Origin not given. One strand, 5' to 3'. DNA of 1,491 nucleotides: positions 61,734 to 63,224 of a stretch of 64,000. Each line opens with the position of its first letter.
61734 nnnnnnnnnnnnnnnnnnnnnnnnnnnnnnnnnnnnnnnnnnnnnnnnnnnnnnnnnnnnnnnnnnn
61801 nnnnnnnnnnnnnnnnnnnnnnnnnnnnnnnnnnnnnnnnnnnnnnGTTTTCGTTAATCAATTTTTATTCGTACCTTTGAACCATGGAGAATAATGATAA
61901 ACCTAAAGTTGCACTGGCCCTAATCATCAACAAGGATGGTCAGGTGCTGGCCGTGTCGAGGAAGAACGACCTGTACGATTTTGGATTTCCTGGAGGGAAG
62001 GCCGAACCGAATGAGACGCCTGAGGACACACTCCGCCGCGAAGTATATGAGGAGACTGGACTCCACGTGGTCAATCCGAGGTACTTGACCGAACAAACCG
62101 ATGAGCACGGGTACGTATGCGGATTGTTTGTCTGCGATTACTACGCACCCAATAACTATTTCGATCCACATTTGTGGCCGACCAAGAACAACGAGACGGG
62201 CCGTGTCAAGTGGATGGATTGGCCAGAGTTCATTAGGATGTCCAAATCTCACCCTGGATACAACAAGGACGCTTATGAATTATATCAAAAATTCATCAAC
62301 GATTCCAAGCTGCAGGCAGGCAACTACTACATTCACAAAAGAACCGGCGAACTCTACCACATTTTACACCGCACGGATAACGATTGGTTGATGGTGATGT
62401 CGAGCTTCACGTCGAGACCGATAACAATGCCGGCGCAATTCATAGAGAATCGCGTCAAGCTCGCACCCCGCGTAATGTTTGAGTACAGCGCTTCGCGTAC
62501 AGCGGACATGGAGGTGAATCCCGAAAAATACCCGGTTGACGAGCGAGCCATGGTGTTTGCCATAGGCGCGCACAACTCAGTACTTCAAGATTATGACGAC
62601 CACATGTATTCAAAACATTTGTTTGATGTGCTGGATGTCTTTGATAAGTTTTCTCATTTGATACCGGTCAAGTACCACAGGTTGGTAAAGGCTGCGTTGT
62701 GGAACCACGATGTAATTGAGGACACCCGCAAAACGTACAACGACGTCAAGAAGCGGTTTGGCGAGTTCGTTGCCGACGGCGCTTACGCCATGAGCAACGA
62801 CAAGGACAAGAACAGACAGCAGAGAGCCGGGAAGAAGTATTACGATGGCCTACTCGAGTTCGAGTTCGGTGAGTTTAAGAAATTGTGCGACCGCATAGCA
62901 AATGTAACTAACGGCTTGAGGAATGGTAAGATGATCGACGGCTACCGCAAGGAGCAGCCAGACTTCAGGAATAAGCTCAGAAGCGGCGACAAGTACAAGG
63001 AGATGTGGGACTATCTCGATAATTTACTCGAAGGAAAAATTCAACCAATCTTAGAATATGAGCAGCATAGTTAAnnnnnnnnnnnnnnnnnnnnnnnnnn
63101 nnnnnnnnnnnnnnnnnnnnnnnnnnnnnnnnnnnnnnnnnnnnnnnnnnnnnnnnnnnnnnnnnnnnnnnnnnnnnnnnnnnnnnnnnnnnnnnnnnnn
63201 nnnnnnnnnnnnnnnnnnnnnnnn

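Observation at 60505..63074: tRNA/RNA-end module: Thg1-like 3'-5' polymerase next to a Nudix-HD fusion (RNA ligase-like gene elsewhere)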

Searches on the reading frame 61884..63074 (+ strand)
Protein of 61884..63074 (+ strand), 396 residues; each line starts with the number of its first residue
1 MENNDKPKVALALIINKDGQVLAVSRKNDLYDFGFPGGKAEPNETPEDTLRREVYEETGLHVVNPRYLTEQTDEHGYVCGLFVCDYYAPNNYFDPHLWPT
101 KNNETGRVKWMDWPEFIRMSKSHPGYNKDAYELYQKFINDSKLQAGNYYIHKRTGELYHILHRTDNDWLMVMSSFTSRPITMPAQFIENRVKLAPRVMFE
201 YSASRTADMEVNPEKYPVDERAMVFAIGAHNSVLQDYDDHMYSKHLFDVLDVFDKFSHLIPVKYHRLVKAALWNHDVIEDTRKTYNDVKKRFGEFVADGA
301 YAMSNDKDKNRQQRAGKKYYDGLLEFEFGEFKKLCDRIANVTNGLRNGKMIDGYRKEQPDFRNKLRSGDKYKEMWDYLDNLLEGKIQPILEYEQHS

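Call 3: search_protein_families(library=pfam, proteins=[window:61884-63074:+], max_evalue=0.01)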
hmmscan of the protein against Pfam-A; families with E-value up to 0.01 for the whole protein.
window:61884-63074:+ (396 aa): 3 families
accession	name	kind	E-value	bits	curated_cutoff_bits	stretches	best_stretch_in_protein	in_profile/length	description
PF00293.34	NUDIX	-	7.2e-18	65.3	21.1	1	8-123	4-120/134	NUDIX domain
PF21847.1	DUF6906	-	0.0033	17.7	23.6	1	136-165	13-42/50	Domain of unknown function (DUF6906)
PF14815.12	NUDIX_4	-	0.0089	16.3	35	0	12-70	3-58/113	NUDIX domain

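Call 4: search_protein_families(library=phrogs, proteins=[window:61884-63074:+], max_evalue=0.001)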
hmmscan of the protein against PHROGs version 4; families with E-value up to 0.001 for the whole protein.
window:61884-63074:+ (396 aa): 10 families
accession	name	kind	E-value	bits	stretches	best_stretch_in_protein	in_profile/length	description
phrog_1198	-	other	3.4e-23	83.7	1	6-138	36-174/253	MutT/NUDIX hydrolase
phrog_990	-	other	4.3e-16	60.1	1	205-372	139-302/374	metal-dependent phosphohydrolase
phrog_15528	-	head and packaging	2e-09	37.4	1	11-85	524-597/794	portal protein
phrog_1185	-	other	7.2e-08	33.2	1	29-70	177-218/301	nudix hydrolase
phrog_15275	-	unknown function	3.6e-06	27.8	1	215-341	26-148/223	-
phrog_32047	-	other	5.7e-06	26.8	1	221-293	26-95/301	phosphohydrolase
phrog_10313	-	other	8.2e-06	26.7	1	13-62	17-69/159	nudix hydrolase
phrog_6216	-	unknown function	3.5e-05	23.7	1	13-77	7-68/545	-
phrog_19657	-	other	8.8e-05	23.5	1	23-78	51-108/176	nudix hydrolase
phrog_25541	-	unknown function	0.00014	22.5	1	7-66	73-131/210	-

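Call 12: search_dna_similar(query=window:61884-63074:+, collection=phages, mode=protein, max_rows=40)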
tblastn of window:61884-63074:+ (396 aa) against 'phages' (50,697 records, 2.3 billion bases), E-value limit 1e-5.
Records with a match: 86; places in all: 86; records where one place covers at least 80% of the query: 0.
Best place of each record, by identity: <60% 86.
By first word of the organism name: Acinetobacter 63; Pseudomonas 12; Tenacibaculum 5; uncultured 4; Rhizobium 1; Tegunavirus 1.
By host as written in the record: Acinetobacter baumannii 18; - 17; Acinetobacter johnsonii 4; Tenacibaculum maritimum 3; Acinetobacter baumannii AB5075 3; Pseudomonas syringae pv. actinidiae 2; Tenacibaculum sp. 2; Pseudomonas sp. 2; and 25 more.
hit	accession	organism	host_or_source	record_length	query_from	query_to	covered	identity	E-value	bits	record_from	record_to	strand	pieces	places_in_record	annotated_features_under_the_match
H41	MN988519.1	Rhizobium phage RHph_I1_18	Rhizobium phaseoli I1_18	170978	180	378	50%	29.3%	7e-12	73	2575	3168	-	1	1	putative metal-dependent phosphohydrolase protein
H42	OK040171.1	Pseudomonas phage PHB09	Pseudomonas syringae pv. actinidiae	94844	125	349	57%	25.4%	9e-8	60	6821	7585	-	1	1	metal dependent phosphohydrolase, HD region | hypothetical protein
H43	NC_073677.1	Pseudomonas phage PHB09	Pseudomonas syringae pv. actinidiae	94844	125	349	57%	25.4%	9e-8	60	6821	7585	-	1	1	metal dependent phosphohydrolase, HD region | hypothetical protein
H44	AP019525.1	Tenacibaculum phage PTm5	Tenacibaculum maritimum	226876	217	391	44%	32.2%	2e-12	75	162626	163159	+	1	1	phosphohydrolase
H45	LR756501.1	uncultured phage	metagenomic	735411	235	384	38%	35.9%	2e-13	78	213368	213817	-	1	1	record has no annotation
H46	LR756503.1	uncultured phage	metagenomic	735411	235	384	38%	35.9%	2e-13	78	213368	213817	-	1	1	record has no annotation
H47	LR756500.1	uncultured phage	metagenomic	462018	209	381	44%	31.1%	1e-11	72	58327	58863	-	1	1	record has no annotation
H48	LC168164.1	Tenacibaculum phage pT24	Tenacibaculum sp.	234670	215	381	42%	31.2%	5e-7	58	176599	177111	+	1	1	hypothetical protein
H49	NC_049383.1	Tenacibaculum phage pT24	Tenacibaculum sp.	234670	215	381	42%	31.2%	5e-7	58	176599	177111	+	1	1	metal-dependent phosphohydrolase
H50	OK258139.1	Pseudomonas phage COT4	Pseudomonas sp.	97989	164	349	47%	27.2%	3e-6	56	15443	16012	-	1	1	putative phosphohydrolase | hypothetical protein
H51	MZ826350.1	Pseudomonas phage M5.1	Pseudomonas syringae pv. Tomato 99TK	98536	164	349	47%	27.2%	3e-6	56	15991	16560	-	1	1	34: hydrolase | 35: hypothetical protein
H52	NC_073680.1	Pseudomonas phage M5.1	Pseudomonas syringae pv. Tomato 99TK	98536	164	349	47%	27.2%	3e-6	56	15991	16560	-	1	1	34: hydrolase | 35: hypothetical protein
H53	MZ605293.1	Pseudomonas phage UAVern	Pseudomonas sp.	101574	173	380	53%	24.3%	2e-6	56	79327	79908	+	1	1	putative phosphohydrolase | hypothetical protein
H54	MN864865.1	Acinetobacter phage vB_AbaM_PhT2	Acinetobacter baumannii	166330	2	130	33%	38.9%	3e-9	65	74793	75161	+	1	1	nudE: putative ADP-ribose pyrophosphatase protein | pseT: polynucleotide 5'-kinase and 3'-phosphatase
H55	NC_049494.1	Acinetobacter phage vB_AbaM_PhT2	Acinetobacter baumannii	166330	2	130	33%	38.9%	3e-9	65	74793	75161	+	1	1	nudE: MutT/NUDIX hydrolase | pseT: polynucleotide kinase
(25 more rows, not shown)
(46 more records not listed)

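Call 15: find_homologous_proteins(query=window:61884-63074:+, max_evalue=0.00001)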
Query window:61884-63074:+ (396 aa): 20 proteins with E <= 0.00001 among 1623 candidates.
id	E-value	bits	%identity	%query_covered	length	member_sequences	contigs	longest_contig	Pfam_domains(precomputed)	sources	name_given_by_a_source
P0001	1.2e-254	863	91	100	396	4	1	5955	PF00293.35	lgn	-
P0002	5.9e-209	712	76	99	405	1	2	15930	PF00293.35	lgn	-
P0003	4.9e-117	409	49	97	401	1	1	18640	PF00293.35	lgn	-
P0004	1.1e-85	306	42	94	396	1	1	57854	PF00293.35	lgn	-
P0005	8.0e-82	294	42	94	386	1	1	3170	PF00293.35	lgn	-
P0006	5.5e-56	208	35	96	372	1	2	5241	PF00293.35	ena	-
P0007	5.8e-53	198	34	96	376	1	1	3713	PF00293.35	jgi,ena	-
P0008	9.1e-53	198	35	96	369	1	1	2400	PF00293.35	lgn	-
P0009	2.4e-52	196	34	97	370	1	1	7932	PF00293.35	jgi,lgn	jgi:mutator protein MutT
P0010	4.4e-52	196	34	95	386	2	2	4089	PF00293.35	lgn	-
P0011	1.0e-51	194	35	95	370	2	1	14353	PF00293.35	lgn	-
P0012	4.0e-49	186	35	96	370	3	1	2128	PF00293.35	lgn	-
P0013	8.2e-48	182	34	95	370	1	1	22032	PF00293.35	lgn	-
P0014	9.6e-46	175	34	96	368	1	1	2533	PF00293.35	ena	-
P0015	1.1e-40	158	38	61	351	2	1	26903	-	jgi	jgi:hypothetical protein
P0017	1.2e-30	125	45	41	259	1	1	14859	-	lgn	-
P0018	7.6e-29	119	42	43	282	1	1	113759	-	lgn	-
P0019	3.1e-28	117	41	43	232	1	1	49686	PF13328.13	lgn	-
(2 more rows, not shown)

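Call 17: search_protein_families(library=pfam, proteins=[P0019, P0018, P0015, P0017], max_evalue=10)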
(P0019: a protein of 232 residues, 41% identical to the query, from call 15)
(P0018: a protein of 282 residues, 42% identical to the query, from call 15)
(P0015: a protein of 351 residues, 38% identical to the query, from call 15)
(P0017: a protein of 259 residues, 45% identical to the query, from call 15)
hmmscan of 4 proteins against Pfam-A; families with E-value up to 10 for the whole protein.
P0019 (232 aa): 5 families
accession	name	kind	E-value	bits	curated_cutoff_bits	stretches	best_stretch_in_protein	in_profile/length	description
PF13328.12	HD_4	-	1.7e-06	28.3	27.2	1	32-172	2-142/156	HD domain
PF01966.28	HD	-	3e-05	24.7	22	1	52-154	2-116/116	HD domain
PF20285.3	CTD9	-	0.014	16.3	27.9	1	62-118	50-107/113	C-terminal domain 9 of the ABC-three component (ABC-3C) systems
PF01401.24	Peptidase_M2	-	0.041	12.9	23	1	92-192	109-217/581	Angiotensin-converting enzyme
PF17083.10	Swm2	-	0.092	13.2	25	1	65-126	17-77/130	Nucleolar protein Swm2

P0018 (282 aa): 4 families
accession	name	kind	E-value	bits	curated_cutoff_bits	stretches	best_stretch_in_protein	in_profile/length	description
PF13328.12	HD_4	-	0.00048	20.3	27.2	1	22-142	7-130/156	HD domain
PF03583.20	LIP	-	0.029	14.1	23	1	106-208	116-220/286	Secretory lipase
PF06048.17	DUF927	-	0.054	13.6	22.6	1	82-112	248-278/284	Domain of unknown function (DUF927)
PF09448.16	MmlI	-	0.13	12.7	29.6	1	23-89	25-89/109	Methylmuconolactone methyl-isomerase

P0015 (351 aa): 0 families

P0017 (259 aa): 3 families
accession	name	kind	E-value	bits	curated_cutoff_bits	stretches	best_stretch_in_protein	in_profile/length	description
PF13098.12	Thioredoxin_2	-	0.0019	19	27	2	175-199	1-25/104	Thioredoxin-like domain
PF11606.14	AlcCBM31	-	0.05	14.2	25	1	233-257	31-55/93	Family 31 carbohydrate binding protein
PF06048.17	DUF927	-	0.25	11.4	22.6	1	79-108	248-277/284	Domain of unknown function (DUF927)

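Call 18: search_solved_structures(query=A1, max_evalue=1, show_alignments=0)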
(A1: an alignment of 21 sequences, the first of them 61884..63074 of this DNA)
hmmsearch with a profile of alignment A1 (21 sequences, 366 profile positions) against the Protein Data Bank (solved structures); distinct sequences matched with E-value up to 1: 180 (the best 60 are shown).
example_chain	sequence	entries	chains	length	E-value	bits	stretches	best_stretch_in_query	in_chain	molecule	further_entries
6z3n_AAA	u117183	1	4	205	5.2e-10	42.2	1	186-343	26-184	Hydrolase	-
6yvc_A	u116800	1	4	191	5.2e-10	42.2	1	187-344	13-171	Bifunctional (P)ppGpp synthetase/guanosine-3',5'-bis(Diphosphate) 3'-pyrophosphohydrolase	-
3id9_A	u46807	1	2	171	1.5e-09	40.7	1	11-67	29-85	MutT/NUDIX family protein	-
2b06_A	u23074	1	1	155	2.4e-09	40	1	29-105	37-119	MutT/nudix family protein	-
3grn_A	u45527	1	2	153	3.7e-09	39.4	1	7-124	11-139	MutT related protein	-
7syc_A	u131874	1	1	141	5.1e-09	38.9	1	1-114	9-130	7,8-dihydro-8-oxoguanine-triphosphatase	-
6z3o_AAA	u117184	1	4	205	7.2e-09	38.4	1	186-343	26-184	Small Alarmone Hydrolase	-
4v14_A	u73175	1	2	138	1.4e-08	37.5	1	1-117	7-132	MUTATOR MUTT PROTEIN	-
1mut_A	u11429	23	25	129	1.5e-08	37.4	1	1-115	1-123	NUCLEOSIDE TRIPHOSPHATE PYROPHOSPHOHYDROLASE | Mutator mutT protein | 7,8-dihydro-8-oxoguanine-triphosphatase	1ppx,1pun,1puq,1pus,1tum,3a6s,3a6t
5x1x_A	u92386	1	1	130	2.9e-08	36.4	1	1-106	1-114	Mutator mutT protein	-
7oiw_A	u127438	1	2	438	1.1e-07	34.5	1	249-319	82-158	GTP pyrophosphokinase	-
3ees_A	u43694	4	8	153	2.4e-07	33.4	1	12-119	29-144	Probable pyrophosphohydrolase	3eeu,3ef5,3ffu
6fl4_A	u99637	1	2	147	4.3e-07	32.6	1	5-70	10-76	Nudix hydrolase 1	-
5gp0_E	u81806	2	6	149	4.5e-07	32.5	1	5-70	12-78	Nudix hydrolase 1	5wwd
6dby_A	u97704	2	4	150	4.6e-07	32.5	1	5-70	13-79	Nudix hydrolase 1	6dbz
8acu_A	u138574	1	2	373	1.9e-06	30.5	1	184-318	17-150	GTP pyrophosphokinase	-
6yxa_A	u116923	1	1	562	4.2e-06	29.3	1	184-318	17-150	GTP pyrophosphokinase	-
3nqw_A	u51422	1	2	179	4.3e-06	29.3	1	201-318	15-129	CG11900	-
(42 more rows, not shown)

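Call 20: find_encoding_contigs(protein=P0004, flank=8000, max_places=3)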
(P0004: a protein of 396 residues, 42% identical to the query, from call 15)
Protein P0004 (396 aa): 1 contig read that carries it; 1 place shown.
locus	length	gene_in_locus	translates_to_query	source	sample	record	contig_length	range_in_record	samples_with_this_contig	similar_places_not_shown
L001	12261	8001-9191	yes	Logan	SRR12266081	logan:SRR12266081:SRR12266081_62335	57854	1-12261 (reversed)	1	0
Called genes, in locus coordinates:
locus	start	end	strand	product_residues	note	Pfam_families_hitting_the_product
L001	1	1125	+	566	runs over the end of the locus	-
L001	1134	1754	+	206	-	-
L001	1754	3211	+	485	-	-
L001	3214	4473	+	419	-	-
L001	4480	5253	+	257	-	PF04717:Phage_base_V (weak)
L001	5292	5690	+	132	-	-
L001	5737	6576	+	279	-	-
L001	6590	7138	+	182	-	-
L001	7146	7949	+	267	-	PF04446:Thg1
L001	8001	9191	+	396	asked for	PF00293:NUDIX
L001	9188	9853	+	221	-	-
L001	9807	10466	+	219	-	PF01121:CoaE, PF13238:AAA_18 (weak)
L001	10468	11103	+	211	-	-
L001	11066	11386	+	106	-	-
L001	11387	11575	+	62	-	-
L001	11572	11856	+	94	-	-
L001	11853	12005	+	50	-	-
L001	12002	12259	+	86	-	?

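Call 21: find_encoding_contigs(protein=P0003, flank=8000, max_places=3)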
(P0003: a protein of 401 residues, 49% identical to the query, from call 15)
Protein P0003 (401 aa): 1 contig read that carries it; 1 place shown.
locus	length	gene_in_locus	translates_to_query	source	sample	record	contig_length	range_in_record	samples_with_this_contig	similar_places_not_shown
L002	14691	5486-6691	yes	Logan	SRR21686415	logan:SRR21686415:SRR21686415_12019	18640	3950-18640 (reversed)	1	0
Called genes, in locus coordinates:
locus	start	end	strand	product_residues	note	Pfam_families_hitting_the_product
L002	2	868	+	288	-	?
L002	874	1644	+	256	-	PF04717:Phage_base_V (weak)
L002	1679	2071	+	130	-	-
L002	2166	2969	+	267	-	-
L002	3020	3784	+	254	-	-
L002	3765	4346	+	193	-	-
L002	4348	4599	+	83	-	-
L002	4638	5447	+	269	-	PF04446:Thg1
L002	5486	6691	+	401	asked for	PF00293:NUDIX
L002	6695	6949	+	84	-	-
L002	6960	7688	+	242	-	-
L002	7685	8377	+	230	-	PF01121:CoaE, PF13238:AAA_18 (weak)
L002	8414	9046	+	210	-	-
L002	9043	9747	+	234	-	-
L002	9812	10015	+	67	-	-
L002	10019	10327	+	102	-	-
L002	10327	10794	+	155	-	PF06941:NT5C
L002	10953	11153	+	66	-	-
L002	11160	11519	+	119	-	-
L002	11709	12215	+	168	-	-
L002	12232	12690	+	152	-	-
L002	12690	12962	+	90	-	-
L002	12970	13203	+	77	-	-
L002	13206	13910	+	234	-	-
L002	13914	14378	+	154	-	-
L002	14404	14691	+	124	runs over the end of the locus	-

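Call 22: find_encoding_contigs(protein=P0002, flank=8000, max_places=3)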
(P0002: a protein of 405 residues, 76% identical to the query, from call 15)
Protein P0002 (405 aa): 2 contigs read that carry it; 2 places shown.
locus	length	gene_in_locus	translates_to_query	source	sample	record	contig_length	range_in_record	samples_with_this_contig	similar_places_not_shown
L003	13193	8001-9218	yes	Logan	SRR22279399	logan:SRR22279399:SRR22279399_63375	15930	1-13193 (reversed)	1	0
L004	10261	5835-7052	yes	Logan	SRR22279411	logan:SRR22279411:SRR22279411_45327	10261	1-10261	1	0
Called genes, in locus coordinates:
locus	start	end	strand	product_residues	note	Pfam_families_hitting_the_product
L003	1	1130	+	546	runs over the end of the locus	-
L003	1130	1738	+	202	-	-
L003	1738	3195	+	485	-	-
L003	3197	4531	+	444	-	-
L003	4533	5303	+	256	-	PF04717:Phage_base_V (faint)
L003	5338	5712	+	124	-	-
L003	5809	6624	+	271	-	-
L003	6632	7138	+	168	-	-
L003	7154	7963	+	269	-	PF04446:Thg1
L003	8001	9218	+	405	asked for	PF00293:NUDIX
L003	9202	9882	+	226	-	-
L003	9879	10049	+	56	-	-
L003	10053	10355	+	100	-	-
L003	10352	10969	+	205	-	PF01121:CoaE, PF13238:AAA_18 (weak)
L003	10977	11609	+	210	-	-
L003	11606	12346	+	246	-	-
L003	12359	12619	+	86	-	-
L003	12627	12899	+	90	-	-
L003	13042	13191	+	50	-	?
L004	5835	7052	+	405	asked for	PF00293:NUDIX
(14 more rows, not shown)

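Call 23: find_encoding_contigs(protein=P0013, flank=10000, max_places=2)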
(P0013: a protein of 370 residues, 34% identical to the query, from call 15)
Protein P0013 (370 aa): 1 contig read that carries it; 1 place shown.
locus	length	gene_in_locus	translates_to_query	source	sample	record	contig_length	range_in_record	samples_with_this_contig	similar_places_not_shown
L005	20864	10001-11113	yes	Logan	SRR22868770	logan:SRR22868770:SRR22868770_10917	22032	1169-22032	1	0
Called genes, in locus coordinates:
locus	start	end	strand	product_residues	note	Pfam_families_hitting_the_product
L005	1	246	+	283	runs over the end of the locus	PF00293:NUDIX (weak)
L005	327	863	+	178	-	-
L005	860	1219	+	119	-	-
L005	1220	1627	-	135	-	-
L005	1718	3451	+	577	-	-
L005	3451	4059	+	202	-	-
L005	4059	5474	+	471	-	-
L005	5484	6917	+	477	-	-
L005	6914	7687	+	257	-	PF04717:Phage_base_V (weak)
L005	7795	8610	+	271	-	-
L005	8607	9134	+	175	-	-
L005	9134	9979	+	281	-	PF04446:Thg1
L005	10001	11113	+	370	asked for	PF00293:NUDIX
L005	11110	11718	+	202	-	PF17653:DUF5522, PF06941:NT5C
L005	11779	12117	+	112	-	PF02151:UVR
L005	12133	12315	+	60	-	PF07432:Hc1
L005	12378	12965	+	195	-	-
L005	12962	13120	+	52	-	-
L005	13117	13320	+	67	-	-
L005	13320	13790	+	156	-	-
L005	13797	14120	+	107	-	-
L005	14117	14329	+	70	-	-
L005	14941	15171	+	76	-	PF02195:ParB_N (weak)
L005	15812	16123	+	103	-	-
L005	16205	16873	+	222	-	-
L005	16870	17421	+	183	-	-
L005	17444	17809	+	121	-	-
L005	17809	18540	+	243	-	PF01668:SmpB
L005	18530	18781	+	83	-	-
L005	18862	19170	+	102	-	-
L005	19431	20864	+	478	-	?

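Call 24: find_encoding_contigs(protein=P0011, flank=10000, max_places=2)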
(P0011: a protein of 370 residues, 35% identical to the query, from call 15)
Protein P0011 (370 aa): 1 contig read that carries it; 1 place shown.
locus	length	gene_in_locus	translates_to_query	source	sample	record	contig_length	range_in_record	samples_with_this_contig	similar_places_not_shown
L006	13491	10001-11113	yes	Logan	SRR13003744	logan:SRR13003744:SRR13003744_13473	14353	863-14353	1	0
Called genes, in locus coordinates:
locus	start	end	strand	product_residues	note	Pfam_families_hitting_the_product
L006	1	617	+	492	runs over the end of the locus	?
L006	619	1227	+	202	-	-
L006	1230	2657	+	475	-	-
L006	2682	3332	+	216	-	-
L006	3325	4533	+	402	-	-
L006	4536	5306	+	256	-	PF04717:Phage_base_V (faint)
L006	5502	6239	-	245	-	-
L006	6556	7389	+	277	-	-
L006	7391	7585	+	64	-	-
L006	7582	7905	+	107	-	-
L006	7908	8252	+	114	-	-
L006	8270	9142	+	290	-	PF04446:Thg1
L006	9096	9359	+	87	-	-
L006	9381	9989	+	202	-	-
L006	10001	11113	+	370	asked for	PF00293:NUDIX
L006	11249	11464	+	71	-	-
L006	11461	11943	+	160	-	PF06941:NT5C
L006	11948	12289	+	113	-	-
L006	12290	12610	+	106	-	PF02151:UVR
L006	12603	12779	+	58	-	-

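Call 25: find_encoding_contigs(protein=P0015, flank=10000, max_places=2)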
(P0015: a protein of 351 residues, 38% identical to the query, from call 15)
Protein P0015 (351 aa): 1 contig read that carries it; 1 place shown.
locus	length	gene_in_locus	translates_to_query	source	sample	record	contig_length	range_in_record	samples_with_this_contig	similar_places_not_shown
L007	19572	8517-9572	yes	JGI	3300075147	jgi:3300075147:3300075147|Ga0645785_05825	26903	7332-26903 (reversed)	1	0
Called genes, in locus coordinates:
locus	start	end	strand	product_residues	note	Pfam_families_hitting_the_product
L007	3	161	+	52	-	?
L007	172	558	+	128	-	-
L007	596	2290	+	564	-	-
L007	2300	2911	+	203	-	-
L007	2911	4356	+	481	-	-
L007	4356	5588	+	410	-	-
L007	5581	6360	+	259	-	PF04717:Phage_base_V (weak)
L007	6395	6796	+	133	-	-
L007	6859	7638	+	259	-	-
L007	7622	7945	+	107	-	-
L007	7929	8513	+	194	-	PF04446:Thg1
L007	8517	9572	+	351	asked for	-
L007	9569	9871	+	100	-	-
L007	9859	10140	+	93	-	-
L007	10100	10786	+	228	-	-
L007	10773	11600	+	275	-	-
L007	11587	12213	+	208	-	-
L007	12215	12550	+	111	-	-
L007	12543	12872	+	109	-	-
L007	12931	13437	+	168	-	-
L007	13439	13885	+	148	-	-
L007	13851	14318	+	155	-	-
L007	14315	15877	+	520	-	-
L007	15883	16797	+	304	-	-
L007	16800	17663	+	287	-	-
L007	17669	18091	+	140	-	-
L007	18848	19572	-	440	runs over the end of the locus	PF03133:TTL (faint), PF14397:ATPgrasp_ST (faint), PF07478:Dala_Dala_lig_C (weak), PF14398:ATPgrasp_YheCD (weak)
